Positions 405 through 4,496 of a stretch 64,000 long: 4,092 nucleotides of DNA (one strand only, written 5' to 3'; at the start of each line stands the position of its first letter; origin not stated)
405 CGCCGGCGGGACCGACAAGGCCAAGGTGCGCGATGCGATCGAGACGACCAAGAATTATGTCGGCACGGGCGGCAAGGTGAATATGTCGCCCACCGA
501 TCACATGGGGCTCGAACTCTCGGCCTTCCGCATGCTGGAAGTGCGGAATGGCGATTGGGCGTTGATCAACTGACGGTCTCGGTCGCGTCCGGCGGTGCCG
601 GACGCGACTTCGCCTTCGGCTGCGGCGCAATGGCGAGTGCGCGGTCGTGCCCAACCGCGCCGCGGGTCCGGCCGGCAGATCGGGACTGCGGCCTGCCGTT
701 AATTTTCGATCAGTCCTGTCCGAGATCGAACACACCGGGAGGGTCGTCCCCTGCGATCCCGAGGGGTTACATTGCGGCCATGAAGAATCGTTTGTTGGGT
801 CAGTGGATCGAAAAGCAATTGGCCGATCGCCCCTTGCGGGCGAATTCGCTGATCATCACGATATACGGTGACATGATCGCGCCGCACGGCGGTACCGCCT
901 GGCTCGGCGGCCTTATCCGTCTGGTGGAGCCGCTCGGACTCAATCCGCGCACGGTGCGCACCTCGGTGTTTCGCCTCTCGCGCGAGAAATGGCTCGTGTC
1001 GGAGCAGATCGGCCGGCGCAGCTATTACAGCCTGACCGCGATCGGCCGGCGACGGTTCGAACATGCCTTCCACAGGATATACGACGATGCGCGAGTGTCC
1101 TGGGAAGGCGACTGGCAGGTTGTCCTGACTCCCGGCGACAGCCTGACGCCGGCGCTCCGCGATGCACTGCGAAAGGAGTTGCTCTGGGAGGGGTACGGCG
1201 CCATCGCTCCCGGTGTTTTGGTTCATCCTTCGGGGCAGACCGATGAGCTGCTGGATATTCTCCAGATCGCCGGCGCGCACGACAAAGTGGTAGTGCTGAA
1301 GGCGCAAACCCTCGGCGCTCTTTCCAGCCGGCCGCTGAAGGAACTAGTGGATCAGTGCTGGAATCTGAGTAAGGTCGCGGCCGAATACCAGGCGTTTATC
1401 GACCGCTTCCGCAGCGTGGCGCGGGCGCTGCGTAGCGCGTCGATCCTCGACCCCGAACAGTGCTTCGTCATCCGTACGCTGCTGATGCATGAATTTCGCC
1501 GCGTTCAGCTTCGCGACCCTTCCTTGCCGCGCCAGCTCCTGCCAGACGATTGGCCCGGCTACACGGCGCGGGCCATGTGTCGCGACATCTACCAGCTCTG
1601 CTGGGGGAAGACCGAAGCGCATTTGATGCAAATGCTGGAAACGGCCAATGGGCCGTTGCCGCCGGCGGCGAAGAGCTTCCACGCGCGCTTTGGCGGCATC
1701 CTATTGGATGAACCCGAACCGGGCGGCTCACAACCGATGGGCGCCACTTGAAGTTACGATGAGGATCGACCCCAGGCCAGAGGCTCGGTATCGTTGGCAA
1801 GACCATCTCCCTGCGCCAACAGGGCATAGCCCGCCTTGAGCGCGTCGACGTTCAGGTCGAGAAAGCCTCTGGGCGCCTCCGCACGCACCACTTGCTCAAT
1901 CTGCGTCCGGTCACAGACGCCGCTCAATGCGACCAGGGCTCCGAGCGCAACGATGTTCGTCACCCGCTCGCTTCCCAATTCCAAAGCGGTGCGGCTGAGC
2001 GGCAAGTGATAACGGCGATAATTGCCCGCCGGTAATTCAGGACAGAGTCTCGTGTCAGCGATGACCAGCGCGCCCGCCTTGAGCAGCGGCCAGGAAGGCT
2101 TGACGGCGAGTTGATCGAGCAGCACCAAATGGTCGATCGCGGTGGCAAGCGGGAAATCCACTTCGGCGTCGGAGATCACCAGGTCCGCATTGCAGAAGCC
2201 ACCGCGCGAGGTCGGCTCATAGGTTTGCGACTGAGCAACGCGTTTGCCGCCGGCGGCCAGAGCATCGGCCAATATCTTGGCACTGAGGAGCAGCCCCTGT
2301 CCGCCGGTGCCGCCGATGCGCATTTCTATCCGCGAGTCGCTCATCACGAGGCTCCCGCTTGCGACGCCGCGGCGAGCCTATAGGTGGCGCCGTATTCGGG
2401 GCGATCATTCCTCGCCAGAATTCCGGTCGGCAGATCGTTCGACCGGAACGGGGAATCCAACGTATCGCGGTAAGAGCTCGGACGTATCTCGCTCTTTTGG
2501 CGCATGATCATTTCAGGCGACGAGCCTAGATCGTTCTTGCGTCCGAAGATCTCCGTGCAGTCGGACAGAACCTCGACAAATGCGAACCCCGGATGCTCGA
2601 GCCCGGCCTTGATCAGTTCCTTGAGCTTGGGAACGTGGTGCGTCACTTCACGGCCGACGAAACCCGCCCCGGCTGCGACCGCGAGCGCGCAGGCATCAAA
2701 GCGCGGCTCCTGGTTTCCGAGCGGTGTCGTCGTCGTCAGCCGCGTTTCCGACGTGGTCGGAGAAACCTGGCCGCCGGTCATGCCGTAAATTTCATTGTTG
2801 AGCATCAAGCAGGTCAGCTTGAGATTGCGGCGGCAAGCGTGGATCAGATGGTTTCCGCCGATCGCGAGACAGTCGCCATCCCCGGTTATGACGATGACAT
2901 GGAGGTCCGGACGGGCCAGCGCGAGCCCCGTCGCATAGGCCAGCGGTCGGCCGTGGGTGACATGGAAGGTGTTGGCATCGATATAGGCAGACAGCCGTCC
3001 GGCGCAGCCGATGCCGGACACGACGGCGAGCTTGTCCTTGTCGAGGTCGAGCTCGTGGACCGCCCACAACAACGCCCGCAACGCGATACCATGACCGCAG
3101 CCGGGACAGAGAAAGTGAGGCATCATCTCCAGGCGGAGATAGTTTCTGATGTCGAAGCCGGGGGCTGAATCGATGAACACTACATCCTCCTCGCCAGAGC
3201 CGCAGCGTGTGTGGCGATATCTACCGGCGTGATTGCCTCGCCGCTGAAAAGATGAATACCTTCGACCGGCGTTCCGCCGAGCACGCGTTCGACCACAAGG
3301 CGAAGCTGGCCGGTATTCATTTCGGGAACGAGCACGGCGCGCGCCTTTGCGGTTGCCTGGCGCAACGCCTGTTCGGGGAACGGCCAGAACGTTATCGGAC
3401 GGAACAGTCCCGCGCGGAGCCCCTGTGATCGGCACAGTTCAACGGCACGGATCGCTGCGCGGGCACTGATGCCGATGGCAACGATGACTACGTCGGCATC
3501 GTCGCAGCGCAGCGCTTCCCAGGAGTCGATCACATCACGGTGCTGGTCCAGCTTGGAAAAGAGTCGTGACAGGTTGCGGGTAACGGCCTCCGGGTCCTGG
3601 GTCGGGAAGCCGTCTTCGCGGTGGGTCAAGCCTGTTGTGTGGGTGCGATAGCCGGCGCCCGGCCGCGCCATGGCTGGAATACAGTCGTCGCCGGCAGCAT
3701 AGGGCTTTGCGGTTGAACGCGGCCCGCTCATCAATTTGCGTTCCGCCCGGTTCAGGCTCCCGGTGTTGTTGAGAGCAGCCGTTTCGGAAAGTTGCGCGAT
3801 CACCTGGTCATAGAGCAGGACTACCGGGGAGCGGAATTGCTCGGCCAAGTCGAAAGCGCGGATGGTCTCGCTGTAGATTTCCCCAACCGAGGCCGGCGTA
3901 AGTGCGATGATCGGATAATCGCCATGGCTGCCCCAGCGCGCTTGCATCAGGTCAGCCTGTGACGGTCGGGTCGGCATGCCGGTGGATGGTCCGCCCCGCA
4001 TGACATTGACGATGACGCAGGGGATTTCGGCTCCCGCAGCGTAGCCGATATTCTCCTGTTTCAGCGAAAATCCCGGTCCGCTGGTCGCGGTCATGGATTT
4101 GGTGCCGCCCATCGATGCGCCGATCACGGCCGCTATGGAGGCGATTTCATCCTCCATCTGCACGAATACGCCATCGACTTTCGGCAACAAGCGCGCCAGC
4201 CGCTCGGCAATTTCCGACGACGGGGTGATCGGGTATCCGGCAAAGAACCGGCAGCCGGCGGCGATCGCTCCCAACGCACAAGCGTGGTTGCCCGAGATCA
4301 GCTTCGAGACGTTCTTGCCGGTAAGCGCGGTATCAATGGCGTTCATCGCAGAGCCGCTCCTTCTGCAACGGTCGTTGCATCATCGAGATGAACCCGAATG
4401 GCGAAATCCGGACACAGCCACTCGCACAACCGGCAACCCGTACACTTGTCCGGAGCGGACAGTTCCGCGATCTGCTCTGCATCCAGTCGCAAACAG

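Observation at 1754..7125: Hybrid IOR + four-subunit 2-oxoacid oxidoreductase operon joined by an IorB-ferredoxin(delta) fusion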

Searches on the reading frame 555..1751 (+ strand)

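Call 8: search_protein_families(library=pfam, proteins=[window:555-1751:+])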
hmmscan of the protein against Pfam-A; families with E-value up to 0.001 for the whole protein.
window:555-1751:+ (398 aa): 3 families
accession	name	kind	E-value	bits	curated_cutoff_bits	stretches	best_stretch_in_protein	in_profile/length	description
PF08223.16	PaaX_C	-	3.2e-28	98.4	22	1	269-358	1-90/91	PaaX-like protein C-terminal domain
PF07848.18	PaaX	-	6.9e-25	87.5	24.8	1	95-162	1-68/70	PaaX-like protein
PF20803.2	PaaX_M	-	4.7e-10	39.9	24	1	182-255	3-76/83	PaaX protein central Cas2-like domain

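Call 9: search_protein_families(library=ncbifam, proteins=[window:555-1751:+])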
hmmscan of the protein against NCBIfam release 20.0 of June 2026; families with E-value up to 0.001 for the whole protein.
window:555-1751:+ (398 aa): 1 family
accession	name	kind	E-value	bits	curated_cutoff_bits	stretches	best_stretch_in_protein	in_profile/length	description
TIGR02277.1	PaaX_trns_reg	equivalog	6.1e-92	308.1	264.55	1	98-380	1-278/279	phenylacetic acid degradation operon negative regulatory protein PaaX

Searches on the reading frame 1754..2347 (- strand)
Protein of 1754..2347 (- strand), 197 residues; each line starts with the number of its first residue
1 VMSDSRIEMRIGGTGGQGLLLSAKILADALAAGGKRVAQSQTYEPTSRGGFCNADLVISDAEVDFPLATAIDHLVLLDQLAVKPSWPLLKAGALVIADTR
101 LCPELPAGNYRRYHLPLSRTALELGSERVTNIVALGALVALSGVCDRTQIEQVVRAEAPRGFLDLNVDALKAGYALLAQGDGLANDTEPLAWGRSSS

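Call 8: search_protein_families(library=pfam, proteins=[window:1754-2347:-])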
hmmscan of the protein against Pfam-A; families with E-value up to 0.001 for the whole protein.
window:1754-2347:- (197 aa): 1 family
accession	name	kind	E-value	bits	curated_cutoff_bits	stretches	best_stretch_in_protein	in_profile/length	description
PF01558.24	POR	-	2.8e-29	102.9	27.4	1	15-175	1-173/173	Pyruvate ferredoxin/flavodoxin oxidoreductase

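Call 9: search_protein_families(library=ncbifam, proteins=[window:1754-2347:-])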
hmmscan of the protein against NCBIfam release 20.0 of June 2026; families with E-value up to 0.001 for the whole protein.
window:1754-2347:- (197 aa): 22 families
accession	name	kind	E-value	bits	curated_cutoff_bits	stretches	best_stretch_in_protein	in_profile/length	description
NF006323.0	PRK08537.1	equivalog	2.2e-33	115.1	235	1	6-177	2-178/181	2-oxoacid:ferredoxin oxidoreductase subunit gamma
NF006211.0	PRK08338.1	equivalog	1.6e-26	92.8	239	1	8-175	2-166/170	2-oxoacid:ferredoxin oxidoreductase subunit gamma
TIGR03710.1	OAFO_sf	subfamily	5.4e-23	81.4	482.75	1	7-180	2-176/561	2-oxoacid:acceptor oxidoreductase subunit alpha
NF006275.0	PRK08441.1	equivalog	1.4e-15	57.3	216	1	6-174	2-175/185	2-oxoglutarate-acceptor oxidoreductase subunit OorC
TIGR02175.1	PorC_KorC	subfamily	4.3e-14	52.7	81.1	1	7-175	2-173/177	2-oxoacid:acceptor oxidoreductase, gamma subunit, pyruvate/2-ketoisovalerate family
NF005325.0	PRK06853.1-5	equivalog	4.9e-14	52.5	230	2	118-176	133-190/192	indolepyruvate oxidoreductase subunit beta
NF005322.0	PRK06853.1-2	equivalog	2.1e-13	50.5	237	1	2-177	1-193/197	indolepyruvate oxidoreductase subunit beta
NF004916.0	PRK06274.1-2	equivalog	1.3e-10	41.7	227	1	10-174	6-173/178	indolepyruvate oxidoreductase subunit beta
NF005324.0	PRK06853.1-4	equivalog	6.2e-10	39.3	222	1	9-66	5-62/196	indolepyruvate oxidoreductase subunit beta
NF005323.0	PRK06853.1-3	equivalog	6.9e-10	39.2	238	1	3-96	3-96/197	indolepyruvate oxidoreductase subunit beta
NF045762.1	PhenlGlyoxDHPadE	equivalog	1.5e-09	38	300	1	8-175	3-177/187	NADH-dependent phenylglyoxylate dehydrogenase subunit gamma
TIGR03334.1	IOR_beta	equivalog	1.7e-09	37.9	205.8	1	120-174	133-188/189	indolepyruvate ferredoxin oxidoreductase subunit beta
NF040683.1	PorC_Meth_Thtga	equivalog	3.4e-09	36.7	270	1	7-177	2-173/177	pyruvate synthase subunit PorC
NF005328.0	PRK06853.2-2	equivalog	7.1e-08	32.4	240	1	6-60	3-57/192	indolepyruvate oxidoreductase subunit beta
NF006321.0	PRK08534.1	equivalog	3.9e-07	29.9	225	1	7-178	2-178/181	pyruvate ferredoxin oxidoreductase subunit gamma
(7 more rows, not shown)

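Call 88: search_solved_structures(query=window:1754-2347:-, max_evalue=0.01)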
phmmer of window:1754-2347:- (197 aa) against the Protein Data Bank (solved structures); distinct sequences matched with E-value up to 0.01: 6.
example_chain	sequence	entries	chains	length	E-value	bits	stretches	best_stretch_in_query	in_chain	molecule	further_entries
3on3_A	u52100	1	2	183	1.4e-34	122.9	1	5-175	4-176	Keto/oxoacid ferredoxin oxidoreductase, gamma subunit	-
3g2e_A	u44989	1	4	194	1.1e-13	54.7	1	6-176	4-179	OORC subunit of 2-oxoglutarate:acceptor oxidoreductase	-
8ys5_B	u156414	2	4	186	1.5e-13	54.3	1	8-173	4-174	2-oxoglutarate:acceptor oxidoreductase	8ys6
6n2n_A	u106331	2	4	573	3.9e-09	39.9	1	7-176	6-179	Pyruvate flavodoxin/ferredoxin oxidoreductase domain protein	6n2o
9bt4_E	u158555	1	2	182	5.5e-05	26.3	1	8-178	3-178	Pyruvate:Ferredoxin Oxidoreductase, subunit gamma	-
2raa_A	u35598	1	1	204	0.001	22.2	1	7-175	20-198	Pyruvate synthase subunit porC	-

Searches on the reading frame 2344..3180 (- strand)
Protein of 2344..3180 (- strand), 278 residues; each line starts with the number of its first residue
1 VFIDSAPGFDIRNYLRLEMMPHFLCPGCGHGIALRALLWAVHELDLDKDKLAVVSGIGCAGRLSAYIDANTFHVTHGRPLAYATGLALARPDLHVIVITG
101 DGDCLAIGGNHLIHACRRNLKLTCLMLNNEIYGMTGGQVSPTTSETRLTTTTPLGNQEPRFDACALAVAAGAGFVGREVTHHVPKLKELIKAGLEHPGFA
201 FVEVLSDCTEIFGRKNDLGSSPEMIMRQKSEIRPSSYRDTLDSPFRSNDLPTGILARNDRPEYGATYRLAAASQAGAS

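Call 8: search_protein_families(library=pfam, proteins=[window:2344-3180:-])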
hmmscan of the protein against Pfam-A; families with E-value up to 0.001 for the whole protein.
window:2344-3180:- (278 aa): 1 family
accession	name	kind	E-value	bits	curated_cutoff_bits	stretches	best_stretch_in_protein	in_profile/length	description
PF02775.26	TPP_enzyme_C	-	1.1e-32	113.3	21.9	1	61-204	6-151/151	Thiamine pyrophosphate enzyme, C-terminal TPP binding domain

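Call 9: search_protein_families(library=ncbifam, proteins=[window:2344-3180:-])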
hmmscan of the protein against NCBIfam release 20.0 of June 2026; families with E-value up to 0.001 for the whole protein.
window:2344-3180:- (278 aa): 29 families (the best 25 are shown)
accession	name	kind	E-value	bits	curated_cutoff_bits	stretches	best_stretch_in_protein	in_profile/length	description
NF007207.0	PRK09628.1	equivalog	5.2e-88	295.3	364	1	9-269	3-264/277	2-oxoglutarate ferredoxin oxidoreductase subunit beta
NF008820.0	PRK11866.1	equivalog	1.2e-64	218.5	402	1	19-265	13-259/287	2-oxoacid ferredoxin oxidoreductase subunit beta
TIGR02177.1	PorB_KorB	subfamily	6.8e-63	212.8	261.9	1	25-209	4-188/286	2-oxoacid:acceptor oxidoreductase, beta subunit, pyruvate/2-ketoisovalerate family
NF041171.1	Oxoac_fdxbeta_Archa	equivalog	1.2e-57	195.5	423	1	25-209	6-190/296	2-oxoacid:ferredoxin oxidoreductase subunit beta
NF008821.0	PRK11869.1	equivalog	1.1e-53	181.9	438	1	22-263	14-253/286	2-oxoacid ferredoxin oxidoreductase subunit beta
NF008819.1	PRK11865.1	equivalog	2.8e-17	62.9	405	1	22-212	18-216/300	pyruvate synthase subunit PorB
TIGR03336.1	IOR_alpha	equivalog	1.6e-16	59.8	650.9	1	16-211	350-534/595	indolepyruvate ferredoxin oxidoreductase subunit alpha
NF008818.0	PRK11864.1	subfamily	4.5e-14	52.3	405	1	22-209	18-209/300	3-methyl-2-oxobutanoate dehydrogenase subunit beta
NF045792.1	OxalOxredbeta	equivalog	7e-10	38.4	590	1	94-208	103-225/311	oxalate oxidoreductase subunit beta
TIGR03846.1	sulfopy_beta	equivalog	1.1e-09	38.5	221.5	1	80-149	48-117/182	sulfopyruvate decarboxylase subunit beta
NF004813.0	PRK06163.1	equivalog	5e-08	32.9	240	1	77-145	60-128/202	hypothetical protein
NF045766.1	PhenlGlyoxDHPadI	equivalog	6.3e-08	31.8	700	1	92-210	231-356/443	NADH-dependent phenylglyoxylate dehydrogenase subunit beta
NF005485.1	PRK07092.1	equivalog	3.4e-07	29.4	493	1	80-207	402-519/523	benzoylformate decarboxylase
NF005760.0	PRK07586.1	equivalog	4.7e-07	29.2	363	1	77-204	388-512/514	acetolactate synthase large subunit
TIGR03297.1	Ppyr-DeCO2ase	equivalog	5.9e-07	28.8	312.5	1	77-144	223-288/360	phosphonopyruvate decarboxylase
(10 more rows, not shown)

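Call 25: search_solved_structures(query=window:2344-3177:-, max_evalue=1e-10, show_alignments=2)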
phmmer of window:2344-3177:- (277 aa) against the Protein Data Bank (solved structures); distinct sequences matched with E-value up to 1e-10: 4.
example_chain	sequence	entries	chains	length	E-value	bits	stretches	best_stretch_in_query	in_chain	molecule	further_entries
8ys5_C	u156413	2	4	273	7.8e-73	248.3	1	8-267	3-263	2-oxoglutarate ferredoxin oxidoreductase subunit beta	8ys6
6n2n_B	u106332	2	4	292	5.2e-46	160.3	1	19-213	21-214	Pyruvate ferredoxin/flavodoxin oxidoreductase, beta subunit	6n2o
5b46_B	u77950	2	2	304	1.6e-42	148.9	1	20-208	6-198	2-oxoacid--ferredoxin oxidoreductase beta subunit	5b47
5b48_B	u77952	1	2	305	9.2e-42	146.4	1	23-208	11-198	2-oxoacid--ferredoxin oxidoreductase beta subunit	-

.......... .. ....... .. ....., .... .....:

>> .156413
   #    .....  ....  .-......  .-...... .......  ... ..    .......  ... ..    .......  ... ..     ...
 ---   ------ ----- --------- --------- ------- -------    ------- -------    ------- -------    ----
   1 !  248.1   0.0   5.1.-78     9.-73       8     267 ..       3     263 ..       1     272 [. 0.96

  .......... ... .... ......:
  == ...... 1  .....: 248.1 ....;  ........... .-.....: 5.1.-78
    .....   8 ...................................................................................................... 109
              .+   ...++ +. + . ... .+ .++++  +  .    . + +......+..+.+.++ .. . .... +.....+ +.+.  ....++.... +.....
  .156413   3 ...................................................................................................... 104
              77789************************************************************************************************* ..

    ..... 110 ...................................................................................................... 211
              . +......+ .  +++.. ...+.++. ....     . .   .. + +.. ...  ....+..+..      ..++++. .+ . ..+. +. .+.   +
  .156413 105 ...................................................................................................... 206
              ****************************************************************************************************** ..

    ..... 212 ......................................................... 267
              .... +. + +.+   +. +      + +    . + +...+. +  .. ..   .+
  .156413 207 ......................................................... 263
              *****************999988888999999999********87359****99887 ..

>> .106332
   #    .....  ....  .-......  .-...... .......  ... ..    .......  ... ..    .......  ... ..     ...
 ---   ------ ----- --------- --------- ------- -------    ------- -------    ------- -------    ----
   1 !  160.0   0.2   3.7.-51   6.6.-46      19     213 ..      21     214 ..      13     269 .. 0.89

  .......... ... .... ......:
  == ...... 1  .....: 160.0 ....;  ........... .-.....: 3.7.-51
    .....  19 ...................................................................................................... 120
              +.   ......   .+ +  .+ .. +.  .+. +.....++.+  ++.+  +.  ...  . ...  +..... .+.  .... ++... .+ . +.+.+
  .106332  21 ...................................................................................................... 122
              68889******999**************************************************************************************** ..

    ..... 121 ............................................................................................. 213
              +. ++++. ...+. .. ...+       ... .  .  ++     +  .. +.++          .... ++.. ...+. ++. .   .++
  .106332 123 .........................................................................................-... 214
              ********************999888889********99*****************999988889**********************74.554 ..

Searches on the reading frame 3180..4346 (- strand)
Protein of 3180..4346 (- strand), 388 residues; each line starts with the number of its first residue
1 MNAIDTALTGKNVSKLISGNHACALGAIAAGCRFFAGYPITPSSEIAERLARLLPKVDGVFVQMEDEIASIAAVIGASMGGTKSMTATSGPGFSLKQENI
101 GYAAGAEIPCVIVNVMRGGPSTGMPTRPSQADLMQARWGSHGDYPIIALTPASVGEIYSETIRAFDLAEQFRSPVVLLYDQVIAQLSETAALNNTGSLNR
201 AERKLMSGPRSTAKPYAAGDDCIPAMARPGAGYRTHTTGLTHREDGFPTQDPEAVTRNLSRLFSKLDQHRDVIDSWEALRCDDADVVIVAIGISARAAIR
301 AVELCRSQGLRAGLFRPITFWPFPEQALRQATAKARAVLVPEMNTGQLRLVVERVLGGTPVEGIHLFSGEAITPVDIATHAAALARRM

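Call 8: search_protein_families(library=pfam, proteins=[window:3180-4346:-])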
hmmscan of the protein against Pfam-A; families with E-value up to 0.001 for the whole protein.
window:3180-4346:- (388 aa): 3 families
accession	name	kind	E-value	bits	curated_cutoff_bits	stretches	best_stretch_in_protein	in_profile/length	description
PF01855.24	POR_N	-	2.7e-66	224.1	27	1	26-258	2-228/231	Pyruvate flavodoxin/ferredoxin oxidoreductase, thiamine diP-bdg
PF17147.9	PFOR_II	-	2.3e-19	70.1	27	1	284-377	1-102/102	Pyruvate:ferredoxin oxidoreductase core domain II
PF02780.25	Transketolase_C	-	4.2e-07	30.4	25.9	1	280-344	6-70/124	Transketolase, C-terminal domain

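Call 9: search_protein_families(library=ncbifam, proteins=[window:3180-4346:-])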
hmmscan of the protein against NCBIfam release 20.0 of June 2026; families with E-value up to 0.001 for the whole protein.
window:3180-4346:- (388 aa): 13 families
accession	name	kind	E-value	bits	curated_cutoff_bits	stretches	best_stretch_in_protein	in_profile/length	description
NF006412.0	PRK08659.1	equivalog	7.8e-165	548.6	411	1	14-381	5-373/378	2-oxoacid:acceptor oxidoreductase subunit alpha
NF007206.0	PRK09627.1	equivalog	2.2e-122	408.7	579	1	17-379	6-370/375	2-oxoglutarate synthase subunit alpha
TIGR03710.1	OAFO_sf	subfamily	2.8e-113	379.5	482.75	1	14-379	193-559/561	2-oxoacid:acceptor oxidoreductase subunit alpha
NF005507.0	PRK07119.1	subfamily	1.5e-93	313.4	399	2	14-200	4-190/352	3-methyl-2-oxobutanoate dehydrogenase subunit VorB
NF041170.1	Oxoac_fdxalpha_Archa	equivalog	1.4e-74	251.6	800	1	11-378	232-616/636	2-oxoacid:ferredoxin oxidoreductase subunit alpha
NF006232.0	PRK08366.1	equivalog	6.2e-28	97.5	646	1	11-340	4-320/394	2-ketoisovalerate ferredoxin oxidoreductase subunit alpha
NF007201.0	PRK09622.1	equivalog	1e-25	90.5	590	2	18-183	14-177/405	2-oxoacid:ferredoxin oxidoreductase subunit alpha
NF040682.1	PorA_Arch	equivalog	2.4e-25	89.3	550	2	14-118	3-109/387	pyruvate synthase subunit PorA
NF045764.1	PhenlGlyoxDHPadG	equivalog_domain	4.5e-24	84.7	700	2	17-170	5-154/398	NADH-dependent phenylglyoxylate dehydrogenase subunit alpha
NF006233.0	PRK08367.1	equivalog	1.7e-20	73.3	625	2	13-113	3-105/394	pyruvate ferredoxin oxidoreductase subunit alpha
TIGR03336.1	IOR_alpha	equivalog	9.8e-15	53.9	650.9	1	15-189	3-171/595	indolepyruvate ferredoxin oxidoreductase subunit alpha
NF045791.1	OxalOxredalpha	equivalog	2.7e-14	53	500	2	13-110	3-102/395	oxalate oxidoreductase subunit alpha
TIGR02176.1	pyruv_ox_red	equivalog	5.3e-08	31.2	911.35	0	16-137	3-130/1167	pyruvate:ferredoxin (flavodoxin) oxidoreductase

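Call 24: search_solved_structures(query=window:3180-4346:-, max_evalue=1e-10)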
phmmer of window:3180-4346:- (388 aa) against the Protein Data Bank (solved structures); distinct sequences matched with E-value up to 1e-10: 7.
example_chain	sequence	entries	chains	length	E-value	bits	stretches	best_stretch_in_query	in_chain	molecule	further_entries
1yd7_A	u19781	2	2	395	9.7e-104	350.6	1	16-377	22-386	2-keto acid:ferredoxin oxidoreductase subunit alpha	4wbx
8ys5_A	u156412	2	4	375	2.8e-85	289.9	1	18-375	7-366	2-oxoglutarate synthase subunit alpha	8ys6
6n2n_A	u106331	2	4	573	1.6e-64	221.6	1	16-352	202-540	Pyruvate flavodoxin/ferredoxin oxidoreductase domain protein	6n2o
5b46_A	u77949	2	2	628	1.2e-39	139.7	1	17-347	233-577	2-oxoacid--ferredoxin oxidoreductase alpha subunit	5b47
5b48_A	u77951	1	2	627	2.5e-37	132.1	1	17-268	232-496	2-oxoacid--ferredoxin oxidoreductase alpha subunit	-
9bt4_B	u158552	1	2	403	2.1e-18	69.9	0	15-115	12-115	Pyruvate:Ferredoxin Oxidoreductase, subunit alpha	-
5c4i_A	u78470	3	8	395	8.6e-12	48.1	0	16-111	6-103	Oxalate oxidoreductase subunit alpha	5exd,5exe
